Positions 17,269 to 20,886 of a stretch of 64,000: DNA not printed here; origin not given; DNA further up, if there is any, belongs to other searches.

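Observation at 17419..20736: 1105-aa membrane-anchored solute-binding protein with an internal tandem duplication of a beta-sandwich-like module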

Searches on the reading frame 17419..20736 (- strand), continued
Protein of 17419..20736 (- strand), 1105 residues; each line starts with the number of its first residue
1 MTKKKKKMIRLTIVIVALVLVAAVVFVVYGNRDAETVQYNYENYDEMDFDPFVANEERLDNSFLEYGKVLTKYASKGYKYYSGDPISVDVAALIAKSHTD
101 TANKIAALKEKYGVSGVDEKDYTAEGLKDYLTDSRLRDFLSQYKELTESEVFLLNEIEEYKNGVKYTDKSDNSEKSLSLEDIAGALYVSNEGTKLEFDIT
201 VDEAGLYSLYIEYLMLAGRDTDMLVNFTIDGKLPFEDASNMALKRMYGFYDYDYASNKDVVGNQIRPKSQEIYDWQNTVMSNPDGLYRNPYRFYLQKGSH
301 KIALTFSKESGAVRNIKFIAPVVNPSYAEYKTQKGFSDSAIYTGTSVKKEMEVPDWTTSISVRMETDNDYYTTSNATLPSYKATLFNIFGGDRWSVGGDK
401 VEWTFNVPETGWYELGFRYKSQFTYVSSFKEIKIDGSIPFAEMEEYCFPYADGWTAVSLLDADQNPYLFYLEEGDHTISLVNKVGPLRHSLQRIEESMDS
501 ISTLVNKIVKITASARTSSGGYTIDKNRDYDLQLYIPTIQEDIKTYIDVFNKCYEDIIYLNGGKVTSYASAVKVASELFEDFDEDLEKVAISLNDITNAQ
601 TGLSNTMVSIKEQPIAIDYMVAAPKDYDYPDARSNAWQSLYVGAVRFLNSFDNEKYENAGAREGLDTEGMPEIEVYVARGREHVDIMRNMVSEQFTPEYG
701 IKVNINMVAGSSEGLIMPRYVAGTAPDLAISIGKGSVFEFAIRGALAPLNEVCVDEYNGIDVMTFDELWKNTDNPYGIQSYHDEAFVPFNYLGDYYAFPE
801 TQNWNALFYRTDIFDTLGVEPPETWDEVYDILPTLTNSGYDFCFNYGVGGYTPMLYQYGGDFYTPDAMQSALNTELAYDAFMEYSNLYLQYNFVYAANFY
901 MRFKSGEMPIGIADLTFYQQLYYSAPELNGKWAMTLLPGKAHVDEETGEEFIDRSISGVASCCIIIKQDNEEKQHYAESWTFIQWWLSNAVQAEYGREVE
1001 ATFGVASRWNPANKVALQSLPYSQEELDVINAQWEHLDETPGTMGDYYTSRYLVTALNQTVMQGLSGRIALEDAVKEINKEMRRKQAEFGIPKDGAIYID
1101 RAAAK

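Call 40: fold_search(model_id=the predicted structure, library=pdb)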
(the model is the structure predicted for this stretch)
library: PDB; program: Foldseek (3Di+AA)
matches with E <= 10: 1451; with E <= 0.001: 1034
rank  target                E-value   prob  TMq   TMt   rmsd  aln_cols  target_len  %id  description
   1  5ci5_B                3.0e-19  1.00  0.28  0.69   5.6       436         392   19  Crystal Structure of an ABC transporter Solute Binding Protein from Thermotoga Lettingae TMO (Tlet_1705, TARGET EFI-51 (released 2015-07-22)
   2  5ci5_A                5.1e-18  1.00  0.28  0.69   5.6       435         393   19  Crystal Structure of an ABC transporter Solute Binding Protein from Thermotoga Lettingae TMO (Tlet_1705, TARGET EFI-51 (released 2015-07-22)
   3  5f7v_A                1.7e-17  1.00  0.28  0.70   5.5       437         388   17  ABC substrate-binding protein Lmo0181 from Listeria monocytogenes in complex with cycloalternan (released 2016-09-07)
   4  4qsd_A                2.5e-17  1.00  0.26  0.66   6.1       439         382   18  Crystal structure of atu4361 sugar transporter from Agrobacterium Fabrum C58, target efi-510558, with bound sucrose (released 2014-08-06)
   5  9xf5_A                3.0e-17  1.00  0.28  0.72   5.1       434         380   18  Cycloisomaltooligosaccharide binding protein in complex with cycloisomaltooctaose (released 2026-03-25)
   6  6dtq_A                4.2e-17  1.00  0.28  0.71   5.3       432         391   17  Maltose bound T. maritima MalE3 (released 2018-09-19)
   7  3uor_A                7.7e-17  1.00  0.31  0.80   4.4       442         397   16  The structure of the sugar-binding protein MalE from the phytopathogen Xanthomonas citri (released 2011-12-14)
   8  1eu8_A                8.5e-17  1.00  0.28  0.68   5.5       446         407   17  STRUCTURE OF TREHALOSE MALTOSE BINDING PROTEIN FROM THERMOCOCCUS LITORALIS (released 2001-03-14)
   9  5ysf_A                9.4e-17  1.00  0.29  0.73   5.2       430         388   17  Crystal structure of beta-1,2-glucooligosaccharide binding protein in complex with sophoropentaose (released 2018-05-02)
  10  5ysb_A                1.0e-16  1.00  0.30  0.80   4.0       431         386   18  Crystal structure of beta-1,2-glucooligosaccharide binding protein in ligand-free form (released 2018-05-02)
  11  7x0i_B                1.2e-16  1.00  0.30  0.75   4.3       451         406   17  Crystal structure of sugar binding protein CbpB from Clostridium thermocellum (released 2022-09-14)
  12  5yse_A                1.2e-16  1.00  0.29  0.73   5.1       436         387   18  Crystal structure of beta-1,2-glucooligosaccharide binding protein in complex with sophorotetraose (released 2018-05-02)
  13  6dtr                  1.7e-16  1.00  0.30  0.81   3.4       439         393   17  Apo T. maritima MalE3 (released 2018-09-19)
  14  7c19_A                2.1e-16  1.00  0.29  0.72   5.0       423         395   16  Crystal structure of a dinucleotide-binding protein (Y224A/Y246A) of ABC transporter endogenously bound to uridylyl-3' (released 2021-03-10)
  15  7c0l_A                2.1e-16  1.00  0.28  0.71   5.0       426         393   16  Crystal structure of a dinucleotide-binding protein of ABC transporter endogenously bound to uridylyl-3'-5'-phospho-gu (released 2021-03-10)
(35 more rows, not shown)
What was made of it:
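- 17467..18774 (-): about aa 655-1090: MalE-like (SBP_bac_1/8, CUT1-type) substrate-binding domain. Foldseek against 5ci5 gives E=3e-19; TM-scores normalised to the targets are 0.7-0.83 (call 40).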

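Call 44: find_related_loci(query=A4, collection=genome_contigs, flank=10000)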
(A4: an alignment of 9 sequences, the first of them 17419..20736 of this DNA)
Query A4 (1105 aa) in genome_contigs; peptide patterns used: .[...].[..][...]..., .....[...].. (x = any residue, [..] = any of these).
156 stretches matched a pattern; 38 encode a relative of the query (tblastn E <= 1e-3); 37 distinct loci.
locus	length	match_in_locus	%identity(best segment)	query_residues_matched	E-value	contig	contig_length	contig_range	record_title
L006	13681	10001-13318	80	1-1104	0e+0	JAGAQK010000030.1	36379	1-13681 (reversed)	MAG: Clostridia bacterium isolate RGIG8679 Water_deer_Colon-2__c69569, whole genome shotgun sequence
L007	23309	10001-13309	78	1-1103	0e+0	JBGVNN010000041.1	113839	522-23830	MAG: Candidatus Egerieisoma sp. isolate fecal_MAG_233 fecal_MAG_233_contig_0041, whole genome shotgun sequence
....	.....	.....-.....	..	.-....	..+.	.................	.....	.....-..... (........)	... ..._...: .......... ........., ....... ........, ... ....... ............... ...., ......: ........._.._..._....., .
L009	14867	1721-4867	70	1-1101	0e+0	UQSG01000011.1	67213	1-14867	uncultured Clostridium sp. isolate UMGS593 genome assembly, contig: NODE_425_length_67213_cov_8.025939, whole genome sho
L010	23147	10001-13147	70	1-1101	0e+0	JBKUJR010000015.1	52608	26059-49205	MAG: Clostridia bacterium isolate 29-1_92 NODE_533_length_52608_cov_8.441954, whole genome shotgun sequence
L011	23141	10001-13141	58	3-1089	0e+0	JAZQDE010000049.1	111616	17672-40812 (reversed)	MAG: Clostridia bacterium isolate T1900044637_TS20190103.MAGScoT_cleanbin_000013 SGB_1177_k141_922241, whole genome shot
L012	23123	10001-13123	58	3-1089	0e+0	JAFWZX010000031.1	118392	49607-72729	MAG: Clostridia bacterium isolate RGIG6223 Sheep_Rectum-2__c756850, whole genome shotgun sequence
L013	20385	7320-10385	70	29-1104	0e+0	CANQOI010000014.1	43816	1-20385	MAG: uncultured Clostridia bacterium isolate Lapin-032__bin8 genome assembly, contig: Lapin-032__NODE_1437_length_43816_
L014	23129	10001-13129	55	1-1089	0e+0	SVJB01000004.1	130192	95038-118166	MAG: Oscillospiraceae bacterium isolate SIG424 NODE_3013_length_130192_cov_2.359428, whole genome shotgun sequence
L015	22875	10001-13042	54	15-1097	0e+0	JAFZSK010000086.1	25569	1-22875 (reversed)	MAG: Clostridia bacterium isolate RGIG8055 Water_buffalos_Rumen-1__c870594, whole genome shotgun sequence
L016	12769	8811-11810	54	29-1097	0e+0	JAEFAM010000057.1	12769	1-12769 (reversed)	MAG: Clostridia bacterium isolate Tb.RUG.494 NODE_22005_length_12769_cov_1.211280, whole genome shotgun sequence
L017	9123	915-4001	54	1-1096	0e+0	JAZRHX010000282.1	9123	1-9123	MAG: Clostridia bacterium isolate T1900045478_YK20190172.MAGScoT_cleanbin_000031 SGB_7292_k141_2188140, whole genome sho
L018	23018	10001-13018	54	29-1103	0e+0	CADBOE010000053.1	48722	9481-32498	MAG: uncultured Ruminococcus sp. isolate RUG14148 genome assembly, contig: RUG14148_asm_53, whole genome shotgun sequenc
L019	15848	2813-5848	53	17-1097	0e+0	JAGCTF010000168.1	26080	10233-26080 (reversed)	MAG: Clostridia bacterium isolate RGIG10101 Yak_Rumen-1__c1346616, whole genome shotgun sequence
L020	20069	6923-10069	70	1-1101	0e+0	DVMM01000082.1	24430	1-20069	MAG TPA_asm: Candidatus Egerieisoma faecipullorum isolate CHK195-4489 CHK195__C131315_L24430_ERR3414590, whole genome sh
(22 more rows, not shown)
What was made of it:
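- Tried and rejected: It was redone with 9 closer sequences (call 44), so the genome scan is biased towards gut Clostridia.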
